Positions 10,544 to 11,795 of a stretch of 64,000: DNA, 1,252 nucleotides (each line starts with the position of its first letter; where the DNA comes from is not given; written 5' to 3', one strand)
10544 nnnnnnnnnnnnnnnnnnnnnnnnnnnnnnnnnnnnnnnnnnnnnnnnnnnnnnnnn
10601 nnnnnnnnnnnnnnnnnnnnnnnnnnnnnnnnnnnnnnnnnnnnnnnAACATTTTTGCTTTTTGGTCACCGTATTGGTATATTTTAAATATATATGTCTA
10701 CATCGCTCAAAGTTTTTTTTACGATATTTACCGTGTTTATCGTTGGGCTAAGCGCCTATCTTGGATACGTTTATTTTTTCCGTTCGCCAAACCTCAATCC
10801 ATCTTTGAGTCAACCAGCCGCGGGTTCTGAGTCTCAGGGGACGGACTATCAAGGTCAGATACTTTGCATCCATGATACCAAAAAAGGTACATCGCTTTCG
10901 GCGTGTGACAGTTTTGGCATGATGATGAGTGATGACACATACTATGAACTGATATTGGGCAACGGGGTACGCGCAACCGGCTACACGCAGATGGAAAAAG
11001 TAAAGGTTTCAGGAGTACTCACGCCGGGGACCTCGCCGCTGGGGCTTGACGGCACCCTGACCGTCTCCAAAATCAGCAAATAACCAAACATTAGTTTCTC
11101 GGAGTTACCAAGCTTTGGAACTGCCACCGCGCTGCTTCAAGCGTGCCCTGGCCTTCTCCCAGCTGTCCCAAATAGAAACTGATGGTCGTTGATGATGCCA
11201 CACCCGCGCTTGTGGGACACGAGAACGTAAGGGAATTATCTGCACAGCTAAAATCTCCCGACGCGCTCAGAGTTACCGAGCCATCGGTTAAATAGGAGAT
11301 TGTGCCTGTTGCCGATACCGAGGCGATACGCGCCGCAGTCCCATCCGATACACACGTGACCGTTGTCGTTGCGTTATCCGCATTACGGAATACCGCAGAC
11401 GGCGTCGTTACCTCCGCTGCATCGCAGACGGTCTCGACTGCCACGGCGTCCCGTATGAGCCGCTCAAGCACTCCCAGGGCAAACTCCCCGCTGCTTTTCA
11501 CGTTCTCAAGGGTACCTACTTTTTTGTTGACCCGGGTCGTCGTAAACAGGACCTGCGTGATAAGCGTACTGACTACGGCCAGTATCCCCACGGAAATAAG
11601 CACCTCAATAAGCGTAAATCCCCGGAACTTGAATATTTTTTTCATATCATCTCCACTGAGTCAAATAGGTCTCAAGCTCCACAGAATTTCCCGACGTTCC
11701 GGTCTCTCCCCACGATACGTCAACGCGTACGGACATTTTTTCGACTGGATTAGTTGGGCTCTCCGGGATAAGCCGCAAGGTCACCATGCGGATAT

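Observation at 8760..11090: Low-GC island of three uncharacterised proteins interrupting the pilus operon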

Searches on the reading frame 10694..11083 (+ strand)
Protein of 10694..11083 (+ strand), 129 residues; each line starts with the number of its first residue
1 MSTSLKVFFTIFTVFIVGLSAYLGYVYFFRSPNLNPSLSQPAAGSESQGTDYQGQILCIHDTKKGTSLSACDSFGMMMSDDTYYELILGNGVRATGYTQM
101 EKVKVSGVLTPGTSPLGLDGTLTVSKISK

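Call 5: search_protein_families(library=pfam, proteins=[window:10694-11083:+], max_evalue=0.1)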
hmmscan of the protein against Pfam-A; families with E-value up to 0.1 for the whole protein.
window:10694-11083:+ (129 aa): 0 families

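Call 6: search_protein_families(library=ncbifam, proteins=[window:10694-11083:+], max_evalue=0.1)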
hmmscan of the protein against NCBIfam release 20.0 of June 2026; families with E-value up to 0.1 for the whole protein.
window:10694-11083:+ (129 aa): 0 families

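Call 7: search_protein_families(library=padloc, proteins=[window:10694-11083:+], max_evalue=0.1)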
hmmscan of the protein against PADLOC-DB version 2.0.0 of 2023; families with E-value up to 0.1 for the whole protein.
window:10694-11083:+ (129 aa): 0 families

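Call 8: search_protein_families(library=phrogs, proteins=[window:10694-11083:+], max_evalue=0.1)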
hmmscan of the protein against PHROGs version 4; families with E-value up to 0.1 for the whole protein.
window:10694-11083:+ (129 aa): 0 families

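Call 17: find_homologous_proteins(query=window:10694-11083:+, max_evalue=0.01)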
Query window:10694-11083:+ (129 aa): 3 proteins with E <= 0.01 among 28 candidates.
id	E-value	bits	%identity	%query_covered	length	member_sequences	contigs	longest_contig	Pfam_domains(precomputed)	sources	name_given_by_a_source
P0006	2.3e-78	278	100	100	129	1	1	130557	-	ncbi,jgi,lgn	-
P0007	1.1e-42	163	59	100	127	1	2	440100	-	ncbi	-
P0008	5.8e-38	148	60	100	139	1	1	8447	-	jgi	-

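Call 18: find_encoding_contigs(protein=P0007, flank=10000)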
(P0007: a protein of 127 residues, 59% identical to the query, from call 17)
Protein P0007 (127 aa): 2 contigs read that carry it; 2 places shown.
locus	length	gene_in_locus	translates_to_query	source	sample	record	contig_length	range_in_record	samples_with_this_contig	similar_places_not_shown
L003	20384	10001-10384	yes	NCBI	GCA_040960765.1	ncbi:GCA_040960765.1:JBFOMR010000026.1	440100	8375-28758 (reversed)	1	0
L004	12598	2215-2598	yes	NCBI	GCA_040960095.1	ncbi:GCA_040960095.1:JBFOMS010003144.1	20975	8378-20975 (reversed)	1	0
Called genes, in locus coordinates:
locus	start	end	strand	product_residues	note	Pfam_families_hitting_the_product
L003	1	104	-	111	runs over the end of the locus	-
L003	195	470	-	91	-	-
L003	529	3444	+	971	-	PF00005:ABC_tran (faint), PF02463:SMC_N (faint), PF03193:RsgA_GTPase (faint), PF13191:AAA_16 (faint), PF13476:AAA_23 (faint), PF13555:AAA_29 (faint), PF17760:UvrA_inter, PF17755:UvrA_DNA-bind, +1 more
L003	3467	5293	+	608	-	PF01841:Transglut_core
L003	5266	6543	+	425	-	PF01541:GIY-YIG, PF27096:UvrC_M (weak), PF02151:UVR (weak), PF08459:UvrC_RNaseH_dom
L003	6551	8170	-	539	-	-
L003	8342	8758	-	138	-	-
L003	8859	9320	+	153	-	-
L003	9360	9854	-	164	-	-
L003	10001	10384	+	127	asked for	-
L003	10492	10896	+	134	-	PF04020:Phage_holin_4_2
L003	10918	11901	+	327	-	PF01933:CofD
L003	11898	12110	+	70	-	PF03840:SecG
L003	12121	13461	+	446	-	PF00496:SBP_bac_5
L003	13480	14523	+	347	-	PF25990:Beta-barrel_YknX, PF25967:RND-MFP_C, PF25975:CzcB_C, PF25989:YknX_C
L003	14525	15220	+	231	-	PF02463:SMC_N (weak), PF00005:ABC_tran, PF13304:AAA_21 (faint)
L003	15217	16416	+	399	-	PF12704:MacB_PCD, PF02687:FtsX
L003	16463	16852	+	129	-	-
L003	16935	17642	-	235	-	-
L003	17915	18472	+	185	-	-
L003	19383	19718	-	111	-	-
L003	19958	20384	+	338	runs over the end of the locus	PF07478:Dala_Dala_lig_C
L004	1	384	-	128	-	?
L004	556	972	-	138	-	-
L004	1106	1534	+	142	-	-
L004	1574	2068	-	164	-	-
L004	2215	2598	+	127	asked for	-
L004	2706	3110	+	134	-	PF04020:Phage_holin_4_2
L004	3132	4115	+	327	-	PF01933:CofD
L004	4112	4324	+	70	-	PF03840:SecG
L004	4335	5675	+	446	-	PF00496:SBP_bac_5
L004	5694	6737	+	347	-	PF25990:Beta-barrel_YknX, PF25967:RND-MFP_C, PF25975:CzcB_C, PF25989:YknX_C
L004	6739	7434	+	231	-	PF02463:SMC_N (weak), PF00005:ABC_tran, PF13304:AAA_21 (faint)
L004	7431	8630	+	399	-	PF12704:MacB_PCD, PF02687:FtsX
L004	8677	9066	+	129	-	-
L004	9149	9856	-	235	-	-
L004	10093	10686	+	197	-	-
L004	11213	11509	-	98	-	-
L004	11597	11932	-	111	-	-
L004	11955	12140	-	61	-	-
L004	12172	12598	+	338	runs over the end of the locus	PF07478:Dala_Dala_lig_C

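Call 19: find_encoding_contigs(protein=P0008, flank=10000)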
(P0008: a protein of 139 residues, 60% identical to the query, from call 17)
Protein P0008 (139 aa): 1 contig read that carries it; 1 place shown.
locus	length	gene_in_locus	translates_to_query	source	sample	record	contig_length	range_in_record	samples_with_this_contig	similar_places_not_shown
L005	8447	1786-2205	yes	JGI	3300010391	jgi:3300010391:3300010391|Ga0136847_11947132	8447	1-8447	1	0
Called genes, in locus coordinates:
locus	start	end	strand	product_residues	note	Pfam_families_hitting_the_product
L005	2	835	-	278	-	?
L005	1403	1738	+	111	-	-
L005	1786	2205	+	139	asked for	-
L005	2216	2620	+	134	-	PF04020:Phage_holin_4_2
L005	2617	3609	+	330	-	PF01933:CofD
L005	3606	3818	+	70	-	PF03840:SecG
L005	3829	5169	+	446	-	PF00496:SBP_bac_5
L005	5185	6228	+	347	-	PF25917:BSH_RND (weak), PF25975:CzcB_C (faint), PF25990:Beta-barrel_YknX (weak), PF25967:RND-MFP_C (weak), PF25989:YknX_C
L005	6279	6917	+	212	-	PF02463:SMC_N (weak), PF00005:ABC_tran, PF13304:AAA_21 (faint)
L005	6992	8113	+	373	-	PF12704:MacB_PCD, PF02687:FtsX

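Call 23: find_encoding_contigs(protein=P0006, flank=2000, max_places=6)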
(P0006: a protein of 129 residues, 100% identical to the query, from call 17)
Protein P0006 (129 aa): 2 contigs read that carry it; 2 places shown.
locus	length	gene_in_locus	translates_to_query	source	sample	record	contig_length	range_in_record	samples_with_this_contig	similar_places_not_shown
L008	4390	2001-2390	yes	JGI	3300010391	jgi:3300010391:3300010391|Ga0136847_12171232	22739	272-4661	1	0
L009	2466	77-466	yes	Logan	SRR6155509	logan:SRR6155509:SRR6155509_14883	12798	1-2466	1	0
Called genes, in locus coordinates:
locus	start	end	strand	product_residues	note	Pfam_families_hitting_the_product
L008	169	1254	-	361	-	-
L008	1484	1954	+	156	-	-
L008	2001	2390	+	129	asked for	-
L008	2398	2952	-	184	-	PF07963:N_methyl (weak)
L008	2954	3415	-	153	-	-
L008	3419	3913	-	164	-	-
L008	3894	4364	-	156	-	PF07963:N_methyl, PF08334:T2SSG (weak)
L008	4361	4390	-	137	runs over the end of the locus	PF07963:N_methyl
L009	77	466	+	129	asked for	-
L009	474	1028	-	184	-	PF07963:N_methyl (weak)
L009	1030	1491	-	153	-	-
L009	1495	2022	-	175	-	-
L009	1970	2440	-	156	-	PF07963:N_methyl, PF08334:T2SSG (weak)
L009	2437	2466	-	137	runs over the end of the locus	PF07963:N_methyl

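Call 60: list_cluster_members(proteins=[P0006, P0004, P0007, P0002, P0011])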
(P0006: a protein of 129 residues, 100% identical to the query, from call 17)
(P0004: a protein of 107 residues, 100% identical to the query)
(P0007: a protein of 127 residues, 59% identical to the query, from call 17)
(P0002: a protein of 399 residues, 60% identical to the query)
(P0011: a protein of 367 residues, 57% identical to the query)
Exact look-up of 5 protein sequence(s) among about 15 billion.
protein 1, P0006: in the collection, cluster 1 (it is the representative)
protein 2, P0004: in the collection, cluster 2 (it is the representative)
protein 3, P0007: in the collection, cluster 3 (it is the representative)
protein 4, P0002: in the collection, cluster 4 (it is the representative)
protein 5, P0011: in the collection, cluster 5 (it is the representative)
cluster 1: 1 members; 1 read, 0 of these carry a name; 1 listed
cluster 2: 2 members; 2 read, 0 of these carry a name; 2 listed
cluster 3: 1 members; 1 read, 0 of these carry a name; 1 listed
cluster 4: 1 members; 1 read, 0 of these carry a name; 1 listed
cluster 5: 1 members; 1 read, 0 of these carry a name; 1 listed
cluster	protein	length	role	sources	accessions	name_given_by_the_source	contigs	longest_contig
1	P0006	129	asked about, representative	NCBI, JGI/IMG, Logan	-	-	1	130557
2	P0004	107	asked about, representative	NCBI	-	-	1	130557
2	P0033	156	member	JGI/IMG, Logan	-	-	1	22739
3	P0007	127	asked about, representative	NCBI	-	-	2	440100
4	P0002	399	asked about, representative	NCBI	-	-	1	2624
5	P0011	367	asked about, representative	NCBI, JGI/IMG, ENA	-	-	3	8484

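Call 63: search_solved_structures(query=A6, max_evalue=1)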
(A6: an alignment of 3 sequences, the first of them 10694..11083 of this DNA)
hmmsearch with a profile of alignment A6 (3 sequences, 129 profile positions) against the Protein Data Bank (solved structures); distinct sequences matched with E-value up to 1: 0.

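Call 73: search_protein_families(library=pfam, proteins=[L003:8342-8758:-, L003:9360-9854:-], max_evalue=0.01)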
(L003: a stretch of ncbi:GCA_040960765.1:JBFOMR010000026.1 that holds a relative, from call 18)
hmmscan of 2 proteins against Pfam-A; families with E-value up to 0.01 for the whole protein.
L003:8342-8758:- (138 aa): 0 families

L003:9360-9854:- (164 aa): 1 family
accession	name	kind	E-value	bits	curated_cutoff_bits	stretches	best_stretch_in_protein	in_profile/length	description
PF16118.10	DUF4834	-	0.0031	18.8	27.8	1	27-110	6-91/99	Domain of unknown function (DUF4834)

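Call 97: search_protein_families(library=pfam, proteins=[L003:6551-8170:-], max_evalue=0.01)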
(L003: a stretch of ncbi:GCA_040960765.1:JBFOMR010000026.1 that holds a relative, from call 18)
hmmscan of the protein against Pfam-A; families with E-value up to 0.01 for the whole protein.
L003:6551-8170:- (539 aa): 1 family
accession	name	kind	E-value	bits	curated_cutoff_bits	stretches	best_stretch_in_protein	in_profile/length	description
PF23981.1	DUF7305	-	0.00077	19.8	27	1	390-465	51-128/185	Domain of unknown function (DUF7305)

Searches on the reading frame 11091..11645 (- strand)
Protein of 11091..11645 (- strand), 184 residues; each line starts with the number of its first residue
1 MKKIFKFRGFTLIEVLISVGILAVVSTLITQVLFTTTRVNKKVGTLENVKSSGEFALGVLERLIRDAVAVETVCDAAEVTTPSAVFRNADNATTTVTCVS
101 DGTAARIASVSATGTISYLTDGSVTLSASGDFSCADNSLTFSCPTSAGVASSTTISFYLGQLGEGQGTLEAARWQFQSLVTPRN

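Call 5: search_protein_families(library=pfam, proteins=[window:11091-11645:-], max_evalue=0.1)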
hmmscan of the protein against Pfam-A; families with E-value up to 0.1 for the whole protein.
window:11091-11645:- (184 aa): 1 family
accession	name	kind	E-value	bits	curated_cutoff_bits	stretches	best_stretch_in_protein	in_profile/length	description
PF07963.17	N_methyl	-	1.2e-06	28.3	21.2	1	6-29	3-26/27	Prokaryotic N-terminal methylation motif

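Call 6: search_protein_families(library=ncbifam, proteins=[window:11091-11645:-], max_evalue=0.1)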
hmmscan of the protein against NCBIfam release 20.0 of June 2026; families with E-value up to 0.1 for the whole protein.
window:11091-11645:- (184 aa): 14 families
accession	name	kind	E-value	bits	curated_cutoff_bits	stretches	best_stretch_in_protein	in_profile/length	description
TIGR02532.1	IV_pilin_GFxxxE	domain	1.1e-05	25.1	16.3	1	8-29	2-23/24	prepilin-type N-terminal cleavage/methylation domain-containing protein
TIGR02599.1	TIGR02599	subfamily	3.3e-05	23.3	256.5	1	9-41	1-33/361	Verru_Chthon cassette protein C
NF041013.1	T4P_ComGE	equivalog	8.8e-05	22.5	49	1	6-36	2-32/83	competence type IV pilus minor pilin ComGE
TIGR01711.1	gspJ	equivalog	0.00011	22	64.85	1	8-77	1-70/192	type II secretion system minor pseudopilin GspJ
NF041002.1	pilin_ComGF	equivalog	0.0027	17.9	80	1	8-43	2-37/139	competence type IV pilus minor pilin ComGF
NF047828.1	T3SSXpsI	equivalog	0.0029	17.6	150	1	8-39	2-33/132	type II secretion system protein XpsI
NF002366.0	PRK01346.1-3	equivalog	0.0094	14.7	624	1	89-175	284-370/405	hypothetical protein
NF040982.1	ComGD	equivalog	0.01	16.3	70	1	8-41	2-36/139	competence type IV pilus minor pilin ComGD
NF007862.0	PRK10574.1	equivalog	0.021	15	138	1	6-28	3-25/145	prepilin peptidase-dependent pilin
TIGR01707.1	gspI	equivalog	0.03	14.8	44.35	1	9-47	1-36/101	type II secretion system minor pseudopilin GspI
TIGR01708.2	typeII_sec_gspH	equivalog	0.034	14.1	80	1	8-34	2-28/169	type II secretion system minor pseudopilin GspH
NF007435.0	PRK09981.1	equivalog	0.041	14.6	130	1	67-141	14-91/99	DUF406 domain-containing protein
TIGR02523.1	type_IV_pilV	equivalog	0.086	13.3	52.2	0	8-41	2-35/139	type IV pilus modification protein PilV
TIGR01710.1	typeII_sec_gspG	equivalog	0.088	12.8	88.85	0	8-39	1-32/134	type II secretion system major pseudopilin GspG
